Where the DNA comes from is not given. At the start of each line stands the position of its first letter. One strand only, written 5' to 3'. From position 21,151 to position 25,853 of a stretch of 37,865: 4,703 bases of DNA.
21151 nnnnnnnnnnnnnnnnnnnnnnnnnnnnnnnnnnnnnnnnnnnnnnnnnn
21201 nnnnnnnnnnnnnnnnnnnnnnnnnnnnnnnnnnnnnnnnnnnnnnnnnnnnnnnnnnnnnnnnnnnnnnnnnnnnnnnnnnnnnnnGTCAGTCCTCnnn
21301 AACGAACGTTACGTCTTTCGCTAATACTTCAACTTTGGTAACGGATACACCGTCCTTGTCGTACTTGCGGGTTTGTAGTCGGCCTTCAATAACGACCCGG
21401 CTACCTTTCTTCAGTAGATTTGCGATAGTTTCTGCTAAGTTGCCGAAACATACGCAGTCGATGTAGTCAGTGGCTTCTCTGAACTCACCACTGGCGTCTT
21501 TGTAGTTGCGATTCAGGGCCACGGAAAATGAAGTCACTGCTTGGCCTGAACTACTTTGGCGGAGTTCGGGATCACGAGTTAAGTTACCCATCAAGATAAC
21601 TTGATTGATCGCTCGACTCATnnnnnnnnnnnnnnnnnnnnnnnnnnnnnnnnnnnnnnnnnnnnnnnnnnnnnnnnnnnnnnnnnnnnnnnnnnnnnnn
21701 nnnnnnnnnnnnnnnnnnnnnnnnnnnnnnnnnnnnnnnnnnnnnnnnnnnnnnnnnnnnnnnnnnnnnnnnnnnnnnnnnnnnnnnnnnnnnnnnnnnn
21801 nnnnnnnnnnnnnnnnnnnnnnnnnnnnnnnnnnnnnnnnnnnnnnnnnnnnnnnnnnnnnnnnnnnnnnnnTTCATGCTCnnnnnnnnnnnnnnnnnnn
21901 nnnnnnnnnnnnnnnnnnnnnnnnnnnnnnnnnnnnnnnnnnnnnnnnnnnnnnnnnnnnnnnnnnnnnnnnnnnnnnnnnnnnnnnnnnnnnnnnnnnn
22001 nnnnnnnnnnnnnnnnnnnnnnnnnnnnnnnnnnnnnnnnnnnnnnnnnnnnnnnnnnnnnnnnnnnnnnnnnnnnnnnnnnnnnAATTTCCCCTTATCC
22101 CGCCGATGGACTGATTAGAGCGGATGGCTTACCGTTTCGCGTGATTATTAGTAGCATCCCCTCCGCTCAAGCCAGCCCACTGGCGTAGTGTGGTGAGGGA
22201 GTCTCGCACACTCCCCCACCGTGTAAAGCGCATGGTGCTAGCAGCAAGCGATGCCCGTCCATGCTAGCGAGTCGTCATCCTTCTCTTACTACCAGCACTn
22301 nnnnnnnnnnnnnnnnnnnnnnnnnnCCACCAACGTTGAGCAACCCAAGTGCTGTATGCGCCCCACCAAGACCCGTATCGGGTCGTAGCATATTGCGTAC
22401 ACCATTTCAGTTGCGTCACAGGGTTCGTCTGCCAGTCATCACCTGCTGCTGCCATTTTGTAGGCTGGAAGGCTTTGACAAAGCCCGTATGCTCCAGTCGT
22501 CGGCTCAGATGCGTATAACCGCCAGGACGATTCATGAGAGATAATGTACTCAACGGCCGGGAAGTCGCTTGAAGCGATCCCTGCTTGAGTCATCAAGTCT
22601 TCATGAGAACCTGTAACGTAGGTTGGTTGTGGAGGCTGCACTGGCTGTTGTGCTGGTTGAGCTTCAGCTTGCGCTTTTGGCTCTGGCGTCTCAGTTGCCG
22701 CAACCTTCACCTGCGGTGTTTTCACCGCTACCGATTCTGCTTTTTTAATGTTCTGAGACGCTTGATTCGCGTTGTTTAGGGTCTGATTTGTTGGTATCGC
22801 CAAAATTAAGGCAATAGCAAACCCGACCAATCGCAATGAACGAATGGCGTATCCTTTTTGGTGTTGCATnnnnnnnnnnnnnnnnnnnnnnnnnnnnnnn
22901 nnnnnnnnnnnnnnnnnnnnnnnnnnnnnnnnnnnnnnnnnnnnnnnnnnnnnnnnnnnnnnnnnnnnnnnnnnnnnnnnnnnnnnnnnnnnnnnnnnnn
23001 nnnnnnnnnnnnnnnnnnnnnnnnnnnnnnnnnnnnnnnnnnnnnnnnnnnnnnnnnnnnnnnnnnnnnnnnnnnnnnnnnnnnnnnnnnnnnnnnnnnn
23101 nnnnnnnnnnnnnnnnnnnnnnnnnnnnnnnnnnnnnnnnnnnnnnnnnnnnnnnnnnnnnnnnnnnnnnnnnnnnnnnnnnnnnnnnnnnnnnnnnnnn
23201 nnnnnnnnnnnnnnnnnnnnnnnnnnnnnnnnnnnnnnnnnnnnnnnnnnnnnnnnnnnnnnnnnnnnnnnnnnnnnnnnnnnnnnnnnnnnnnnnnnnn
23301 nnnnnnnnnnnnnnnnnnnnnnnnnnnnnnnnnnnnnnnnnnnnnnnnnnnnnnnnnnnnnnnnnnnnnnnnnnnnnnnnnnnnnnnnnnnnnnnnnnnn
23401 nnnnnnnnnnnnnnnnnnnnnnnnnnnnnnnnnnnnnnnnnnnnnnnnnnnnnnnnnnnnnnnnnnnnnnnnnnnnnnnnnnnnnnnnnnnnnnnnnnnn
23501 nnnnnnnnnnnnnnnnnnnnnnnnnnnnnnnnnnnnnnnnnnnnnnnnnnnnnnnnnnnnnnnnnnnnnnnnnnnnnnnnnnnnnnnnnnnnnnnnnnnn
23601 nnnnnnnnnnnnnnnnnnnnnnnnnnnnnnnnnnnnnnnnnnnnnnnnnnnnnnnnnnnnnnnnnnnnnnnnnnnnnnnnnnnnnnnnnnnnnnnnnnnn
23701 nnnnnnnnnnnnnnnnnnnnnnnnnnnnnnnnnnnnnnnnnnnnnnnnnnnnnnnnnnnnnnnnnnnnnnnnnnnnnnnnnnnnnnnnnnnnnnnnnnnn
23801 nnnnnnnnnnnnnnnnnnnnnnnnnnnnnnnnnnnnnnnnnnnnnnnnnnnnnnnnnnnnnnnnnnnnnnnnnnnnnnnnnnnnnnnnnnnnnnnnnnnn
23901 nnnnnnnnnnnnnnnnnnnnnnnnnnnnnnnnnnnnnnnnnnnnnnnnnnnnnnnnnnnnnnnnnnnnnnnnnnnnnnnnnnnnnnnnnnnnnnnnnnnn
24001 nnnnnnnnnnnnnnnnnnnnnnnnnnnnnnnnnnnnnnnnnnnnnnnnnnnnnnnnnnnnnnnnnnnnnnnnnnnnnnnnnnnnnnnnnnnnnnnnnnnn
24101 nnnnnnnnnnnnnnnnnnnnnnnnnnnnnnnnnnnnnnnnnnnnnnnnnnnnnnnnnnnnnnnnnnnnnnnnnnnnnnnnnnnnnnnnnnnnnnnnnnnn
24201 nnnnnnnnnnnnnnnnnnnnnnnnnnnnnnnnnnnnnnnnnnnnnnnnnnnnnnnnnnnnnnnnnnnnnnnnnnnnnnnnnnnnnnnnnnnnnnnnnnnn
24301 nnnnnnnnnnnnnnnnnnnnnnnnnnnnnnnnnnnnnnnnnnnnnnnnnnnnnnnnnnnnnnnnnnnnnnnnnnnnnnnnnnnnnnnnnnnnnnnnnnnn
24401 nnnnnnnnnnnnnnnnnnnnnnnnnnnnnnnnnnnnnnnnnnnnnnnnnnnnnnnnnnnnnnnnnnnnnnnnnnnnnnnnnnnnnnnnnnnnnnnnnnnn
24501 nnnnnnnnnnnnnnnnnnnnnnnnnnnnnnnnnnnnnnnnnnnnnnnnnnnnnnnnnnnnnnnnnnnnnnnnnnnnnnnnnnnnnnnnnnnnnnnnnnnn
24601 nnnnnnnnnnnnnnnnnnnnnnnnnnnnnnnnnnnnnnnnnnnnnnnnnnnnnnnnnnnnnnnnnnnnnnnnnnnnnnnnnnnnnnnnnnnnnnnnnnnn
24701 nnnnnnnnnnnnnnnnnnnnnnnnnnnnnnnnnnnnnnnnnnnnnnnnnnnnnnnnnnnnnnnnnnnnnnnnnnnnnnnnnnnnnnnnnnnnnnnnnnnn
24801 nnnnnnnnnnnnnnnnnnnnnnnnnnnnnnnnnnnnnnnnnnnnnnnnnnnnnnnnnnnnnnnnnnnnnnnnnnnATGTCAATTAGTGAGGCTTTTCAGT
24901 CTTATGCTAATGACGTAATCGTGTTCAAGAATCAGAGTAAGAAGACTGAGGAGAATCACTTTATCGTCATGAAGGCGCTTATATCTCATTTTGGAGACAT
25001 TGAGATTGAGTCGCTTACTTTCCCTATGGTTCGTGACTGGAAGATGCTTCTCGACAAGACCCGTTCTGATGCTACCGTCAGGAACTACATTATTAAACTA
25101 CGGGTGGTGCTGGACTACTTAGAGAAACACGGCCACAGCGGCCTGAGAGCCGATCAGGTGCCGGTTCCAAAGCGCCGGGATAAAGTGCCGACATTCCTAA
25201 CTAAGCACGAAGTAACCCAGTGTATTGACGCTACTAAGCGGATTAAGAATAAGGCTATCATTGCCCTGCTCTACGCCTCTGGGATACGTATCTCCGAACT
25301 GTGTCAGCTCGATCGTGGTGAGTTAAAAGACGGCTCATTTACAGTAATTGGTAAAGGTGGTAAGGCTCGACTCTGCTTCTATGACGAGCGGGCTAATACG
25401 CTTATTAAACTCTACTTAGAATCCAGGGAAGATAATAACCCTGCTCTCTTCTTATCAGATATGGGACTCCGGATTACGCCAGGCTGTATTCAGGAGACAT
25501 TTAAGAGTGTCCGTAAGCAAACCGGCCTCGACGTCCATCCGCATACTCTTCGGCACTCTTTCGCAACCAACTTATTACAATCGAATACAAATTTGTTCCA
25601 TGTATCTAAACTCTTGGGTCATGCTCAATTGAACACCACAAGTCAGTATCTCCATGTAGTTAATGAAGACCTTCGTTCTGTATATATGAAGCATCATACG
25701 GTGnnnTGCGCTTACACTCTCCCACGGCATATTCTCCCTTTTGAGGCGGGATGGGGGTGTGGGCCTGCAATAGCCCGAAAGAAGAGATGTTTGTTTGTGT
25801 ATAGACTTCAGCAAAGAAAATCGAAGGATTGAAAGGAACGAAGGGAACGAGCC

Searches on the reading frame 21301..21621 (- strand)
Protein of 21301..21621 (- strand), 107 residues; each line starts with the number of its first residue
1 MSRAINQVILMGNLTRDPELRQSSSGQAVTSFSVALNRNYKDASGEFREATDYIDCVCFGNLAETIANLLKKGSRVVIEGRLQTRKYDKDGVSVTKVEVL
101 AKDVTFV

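Call 88: search_protein_families(library=pfam, proteins=[window:21301-21621:-], max_evalue=0.01)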
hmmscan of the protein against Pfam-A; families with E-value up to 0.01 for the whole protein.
window:21301-21621:- (107 aa): 4 families
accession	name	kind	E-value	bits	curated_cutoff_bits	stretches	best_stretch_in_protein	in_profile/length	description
PF00436.31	SSB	-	8e-36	122.7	26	1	5-106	1-103/104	Single-strand binding protein family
PF01336.31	tRNA_anti-codon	-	7.3e-07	29.5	27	1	48-104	23-72/75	OB-fold nucleic acid binding domain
PF22657.2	SSB_1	-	6e-05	23.6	27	1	6-88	1-81/91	Another single-strand binding protein family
PF13742.12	tRNA_anti_2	-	0.0047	17.6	27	1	48-91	44-85/95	OB-fold nucleic acid binding domain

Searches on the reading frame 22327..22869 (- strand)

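Call 45: search_protein_families(library=phrogs, proteins=[window:22327-22869:-], max_evalue=0.001)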
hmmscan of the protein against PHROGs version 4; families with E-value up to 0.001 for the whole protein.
window:22327-22869:- (181 aa): 8 families
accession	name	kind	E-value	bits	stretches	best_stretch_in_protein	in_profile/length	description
phrog_12661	-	other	1.2e-22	81.6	1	35-181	45-182/182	transglycosylase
phrog_3310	-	other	2e-09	38.4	1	29-181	92-231/231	transglycosylase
phrog_15428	-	unknown function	2.9e-09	38.2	1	21-180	12-166/168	-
phrog_4602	-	other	2.4e-07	31.9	1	32-168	84-215/220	transglycosylase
phrog_13339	-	tail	3.5e-07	28.8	1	100-181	1949-2029/2156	tail length tape measure protein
phrog_3874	-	other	1.3e-05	26.2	1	102-175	126-190/190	transglycosylase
phrog_4197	-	tail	6.9e-05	21.7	1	73-181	1432-1551/1783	tail length tape measure protein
phrog_991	-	tail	0.00017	20.2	1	49-177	1252-1380/1966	tail length tape measure protein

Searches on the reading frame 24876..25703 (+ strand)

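Call 45: search_protein_families(library=phrogs, proteins=[window:24876-25703:+], max_evalue=0.001)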
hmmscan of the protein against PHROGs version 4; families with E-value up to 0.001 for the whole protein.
window:24876-25703:+ (276 aa): 7 families
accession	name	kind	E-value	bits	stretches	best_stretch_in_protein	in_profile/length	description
phrog_1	-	integration and excision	9.9e-46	158.2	1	2-270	165-444/611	integrase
phrog_216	-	integration and excision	7.8e-33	114.8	1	69-272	16-235/301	integrase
phrog_7685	-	integration and excision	4.4e-10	40.5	1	170-265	134-227/240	integrase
phrog_7269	-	integration and excision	1.9e-09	38.3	1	206-267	14-75/89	integrase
phrog_23271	-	unknown function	2.2e-08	34.9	1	214-264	3-53/67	-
phrog_34557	-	integration and excision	1.3e-07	32.5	1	192-264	97-169/183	integrase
phrog_5127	-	integration and excision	0.00095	19.7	0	14-148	101-237/355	integrase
